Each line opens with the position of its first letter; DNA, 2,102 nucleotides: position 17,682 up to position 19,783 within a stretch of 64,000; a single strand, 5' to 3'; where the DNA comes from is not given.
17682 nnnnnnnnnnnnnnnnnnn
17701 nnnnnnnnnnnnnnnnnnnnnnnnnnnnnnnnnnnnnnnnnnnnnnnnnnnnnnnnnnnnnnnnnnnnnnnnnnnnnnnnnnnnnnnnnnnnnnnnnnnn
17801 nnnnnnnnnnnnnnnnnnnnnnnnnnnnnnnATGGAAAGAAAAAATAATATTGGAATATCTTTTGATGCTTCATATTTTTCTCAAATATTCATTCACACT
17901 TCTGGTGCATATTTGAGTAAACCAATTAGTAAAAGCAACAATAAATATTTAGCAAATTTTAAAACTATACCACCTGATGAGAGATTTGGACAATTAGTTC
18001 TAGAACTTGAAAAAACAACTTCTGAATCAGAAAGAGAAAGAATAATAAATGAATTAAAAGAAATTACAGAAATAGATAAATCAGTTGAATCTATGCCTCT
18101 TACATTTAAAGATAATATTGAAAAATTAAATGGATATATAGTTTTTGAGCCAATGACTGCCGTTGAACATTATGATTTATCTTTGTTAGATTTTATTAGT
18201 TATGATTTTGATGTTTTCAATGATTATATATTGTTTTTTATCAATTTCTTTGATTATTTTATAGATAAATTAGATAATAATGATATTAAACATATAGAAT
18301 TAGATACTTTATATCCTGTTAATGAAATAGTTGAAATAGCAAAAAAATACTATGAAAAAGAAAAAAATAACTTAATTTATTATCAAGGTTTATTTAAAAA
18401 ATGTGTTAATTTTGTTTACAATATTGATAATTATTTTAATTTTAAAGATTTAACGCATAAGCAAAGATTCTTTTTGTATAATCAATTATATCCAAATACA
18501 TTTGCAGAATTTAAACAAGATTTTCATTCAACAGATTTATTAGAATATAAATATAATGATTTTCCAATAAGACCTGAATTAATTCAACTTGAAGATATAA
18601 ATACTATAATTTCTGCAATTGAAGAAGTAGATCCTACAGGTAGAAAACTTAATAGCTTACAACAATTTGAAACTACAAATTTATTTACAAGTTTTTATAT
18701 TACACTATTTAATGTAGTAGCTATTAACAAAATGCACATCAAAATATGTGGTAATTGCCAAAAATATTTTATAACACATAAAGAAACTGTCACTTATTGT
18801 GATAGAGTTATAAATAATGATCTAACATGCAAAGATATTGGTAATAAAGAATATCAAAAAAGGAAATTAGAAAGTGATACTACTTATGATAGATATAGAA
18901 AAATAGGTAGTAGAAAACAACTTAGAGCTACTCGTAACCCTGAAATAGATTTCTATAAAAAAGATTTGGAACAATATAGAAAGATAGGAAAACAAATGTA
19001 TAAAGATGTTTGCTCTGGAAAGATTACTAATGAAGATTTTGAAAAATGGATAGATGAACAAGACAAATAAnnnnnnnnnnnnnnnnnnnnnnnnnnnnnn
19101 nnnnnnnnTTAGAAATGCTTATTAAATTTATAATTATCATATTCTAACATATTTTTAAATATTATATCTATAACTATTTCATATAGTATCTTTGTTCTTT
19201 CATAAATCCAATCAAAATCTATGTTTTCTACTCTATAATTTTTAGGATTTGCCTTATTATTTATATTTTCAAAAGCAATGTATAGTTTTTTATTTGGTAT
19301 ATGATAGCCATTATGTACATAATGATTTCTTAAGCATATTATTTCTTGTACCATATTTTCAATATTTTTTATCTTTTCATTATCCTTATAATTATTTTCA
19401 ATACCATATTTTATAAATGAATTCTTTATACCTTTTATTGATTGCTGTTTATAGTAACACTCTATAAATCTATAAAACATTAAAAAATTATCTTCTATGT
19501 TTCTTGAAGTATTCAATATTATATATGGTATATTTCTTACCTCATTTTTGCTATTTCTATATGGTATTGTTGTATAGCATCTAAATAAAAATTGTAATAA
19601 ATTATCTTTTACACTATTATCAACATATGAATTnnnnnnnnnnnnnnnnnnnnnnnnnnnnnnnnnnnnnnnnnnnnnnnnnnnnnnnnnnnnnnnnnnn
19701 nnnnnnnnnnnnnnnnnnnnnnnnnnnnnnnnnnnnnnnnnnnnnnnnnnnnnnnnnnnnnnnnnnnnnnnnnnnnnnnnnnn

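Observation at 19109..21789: Type II Thoeris-like TIR + TM-Macro pair extended by a third, possibly HEPN-type gene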

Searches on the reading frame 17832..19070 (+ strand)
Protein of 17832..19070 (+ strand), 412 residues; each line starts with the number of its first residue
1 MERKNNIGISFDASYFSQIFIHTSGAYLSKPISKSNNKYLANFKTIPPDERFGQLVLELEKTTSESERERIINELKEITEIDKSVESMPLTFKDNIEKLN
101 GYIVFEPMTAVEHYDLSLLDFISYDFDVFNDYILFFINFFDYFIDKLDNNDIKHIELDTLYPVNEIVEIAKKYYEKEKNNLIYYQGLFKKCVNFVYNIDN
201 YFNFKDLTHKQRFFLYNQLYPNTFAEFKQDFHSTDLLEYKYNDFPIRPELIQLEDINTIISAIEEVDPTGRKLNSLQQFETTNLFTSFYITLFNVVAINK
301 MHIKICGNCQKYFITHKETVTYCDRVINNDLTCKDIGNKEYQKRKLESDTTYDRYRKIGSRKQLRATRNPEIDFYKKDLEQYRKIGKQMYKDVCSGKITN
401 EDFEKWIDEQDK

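Call 41: search_protein_families(library=pfam, proteins=[window:17832-19070:+], max_evalue=0.01)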
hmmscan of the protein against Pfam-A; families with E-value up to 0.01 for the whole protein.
window:17832-19070:+ (412 aa): 1 family
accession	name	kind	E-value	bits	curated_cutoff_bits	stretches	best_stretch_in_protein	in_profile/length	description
PF19553.4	DUF6076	-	9.6e-08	32.4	23.5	1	267-405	15-154/168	Family of unknown function (DUF6076)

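Call 42: search_protein_families(library=padloc, proteins=[window:17832-19070:+], max_evalue=0.01)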
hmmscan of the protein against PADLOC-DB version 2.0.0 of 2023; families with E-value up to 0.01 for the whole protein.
window:17832-19070:+ (412 aa): 0 families

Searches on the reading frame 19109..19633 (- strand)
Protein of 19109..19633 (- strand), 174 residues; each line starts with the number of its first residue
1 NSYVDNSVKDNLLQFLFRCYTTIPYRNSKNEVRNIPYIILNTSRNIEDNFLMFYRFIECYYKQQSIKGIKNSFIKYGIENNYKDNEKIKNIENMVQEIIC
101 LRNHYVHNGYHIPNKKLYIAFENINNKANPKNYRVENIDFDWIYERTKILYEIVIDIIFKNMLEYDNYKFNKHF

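Call 47: search_solved_structures(query=A3, max_evalue=10, show_alignments=3)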
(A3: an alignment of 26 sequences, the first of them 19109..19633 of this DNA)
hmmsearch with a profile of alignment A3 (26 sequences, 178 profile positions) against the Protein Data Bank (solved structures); distinct sequences matched with E-value up to 10: 1.
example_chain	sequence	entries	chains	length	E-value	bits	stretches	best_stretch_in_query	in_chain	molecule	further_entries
6ozu_A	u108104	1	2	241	0.31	14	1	22-104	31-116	Eukaryotic translation initiation factor 4 gamma 5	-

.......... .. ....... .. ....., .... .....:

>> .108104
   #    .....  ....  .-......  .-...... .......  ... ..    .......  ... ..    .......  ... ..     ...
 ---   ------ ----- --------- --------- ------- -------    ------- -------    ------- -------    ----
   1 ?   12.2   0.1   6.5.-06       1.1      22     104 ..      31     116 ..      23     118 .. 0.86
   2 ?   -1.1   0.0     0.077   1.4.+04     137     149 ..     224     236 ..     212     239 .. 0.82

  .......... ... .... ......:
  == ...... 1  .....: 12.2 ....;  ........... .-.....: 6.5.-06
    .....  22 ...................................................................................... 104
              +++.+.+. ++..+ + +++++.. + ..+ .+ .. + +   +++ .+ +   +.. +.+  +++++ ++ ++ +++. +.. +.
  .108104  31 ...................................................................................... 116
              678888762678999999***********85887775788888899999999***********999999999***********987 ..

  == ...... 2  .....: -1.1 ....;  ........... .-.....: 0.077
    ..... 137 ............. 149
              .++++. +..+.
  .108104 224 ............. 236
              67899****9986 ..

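Call 57: predict_structure(alignment_id=A3)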
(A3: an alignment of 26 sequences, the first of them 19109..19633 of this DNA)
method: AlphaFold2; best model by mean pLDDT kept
length: 174 residues; sequences in the alignment: 26
mean_pLDDT: 91.2   pTM: 0.87
mean pLDDT of the five models: 91.2, 91.1, 89.1, 89.1, 88.4
residues with pLDDT >= 90: 132; 70-90: 34; 50-70: 7; < 50: 1
segments of 3 or more residues with pLDDT < 50: none
pLDDT, mean of each block of 10 residues (from residue 1): 76 91 78 83 89 95 93 96 90 97 98 97 94 97 96 95 92 67
secondary structure, 60 per line:
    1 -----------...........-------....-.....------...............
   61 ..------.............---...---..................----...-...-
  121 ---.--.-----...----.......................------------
elements in order: H12-22 H30-33 H35-39 H46-62 H69-81 H91-108 E117-119 E133-135 H140-162

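Call 60: fold_search(model_id=the predicted structure, library=pdb)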
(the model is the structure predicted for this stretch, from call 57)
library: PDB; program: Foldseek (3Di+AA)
matches with E <= 10: 21; with E <= 0.001: 0
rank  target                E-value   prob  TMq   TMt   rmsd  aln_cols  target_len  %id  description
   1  6m04_A                1.7e+00  0.03  0.16  0.06  22.9       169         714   10  Structure of the human homo-hexameric LRRC8D channel at 4.36 Angstroms (released 2020-06-17)
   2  7e2d_B                4.8e+00  0.01  0.17  0.15  18.6       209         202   10  Monomer of TRAPPII (Closed) (released 2022-02-09)
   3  8dxn_B                5.3e+00  0.02  0.17  0.11  23.1       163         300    7  Structure of LRRC8C-LRRC8A(IL125) Chimera, Class 1 (released 2023-03-22)
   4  9hcj_E0               6.0e+00  0.02  0.20  0.08  18.9       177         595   10  D. discoideum nuclear pore complex (released 2024-12-25)
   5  1e7m                  6.7e+00  0.02  0.09  0.05  10.0        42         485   17  ACTIVE SITE MUTANT (D177->N) OF GLUCOSE 6-PHOSPHATE DEHYDROGENASE FROM LEUCONOSTOC MESENTEROIDES (released 2000-12-11)
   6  5fwi                  6.7e+00  0.02  0.19  0.08  14.7       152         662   14  structure of usp7 catalytic domain and three ubl-domains (released 2016-06-22)
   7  2k8e_MODEL_1_A        7.1e+00  0.03  0.15  0.20   8.3        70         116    8  Solution NMR Structure of protein of unknown function yegP from E. coli. Ontario Center for Structural Proteom (released 2008-10-14)
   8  8btj_A                7.5e+00  0.01  0.15  0.08  15.7       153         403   16  Murine cytomegalovirus protein M35 (released 2023-10-11)
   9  8zcf_R                7.5e+00  0.01  0.15  0.10  13.4       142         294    8  Cryo-EM structure of GPR4 complexed with Gs in pH7.5 (released 2025-04-23)
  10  7tjh_I                8.0e+00  0.01  0.14  0.09  13.6       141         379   15  S. cerevisiae ORC bound to 84 bp ARS1 DNA and Cdc6 (state 1) with flexible Orc6 N-terminal domain (released 2022-10-05)
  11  8dxn_F                8.0e+00  0.01  0.15  0.10  25.2       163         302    9  Structure of LRRC8C-LRRC8A(IL125) Chimera, Class 1 (released 2023-03-22)
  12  9lxp_R                8.0e+00  0.01  0.12  0.10  16.0       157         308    9  A Cryo-EM structure of LA-PTH-PTH1R-Beta-arrestin1 complex (state 2 conformation) (released 2026-03-04)
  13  7f8n_A                8.0e+00  0.01  0.12  0.08  28.9       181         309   13  Human pannexin-1 showing a conformational change in the N-terminal domain and blocked pore (released 2022-01-26)
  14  9bip_R                8.5e+00  0.01  0.17  0.12  12.9       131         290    8  Human proton sensing receptor GPR4 in complex with miniGs (released 2025-01-15)
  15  7eu9_A                8.5e+00  0.01  0.17  0.04  15.9       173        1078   13  Crystal structure of the selenomethionine(SeMet)-derived Cas12i1 R-loop complex before target DNA cleavage (released 2021-05-26)
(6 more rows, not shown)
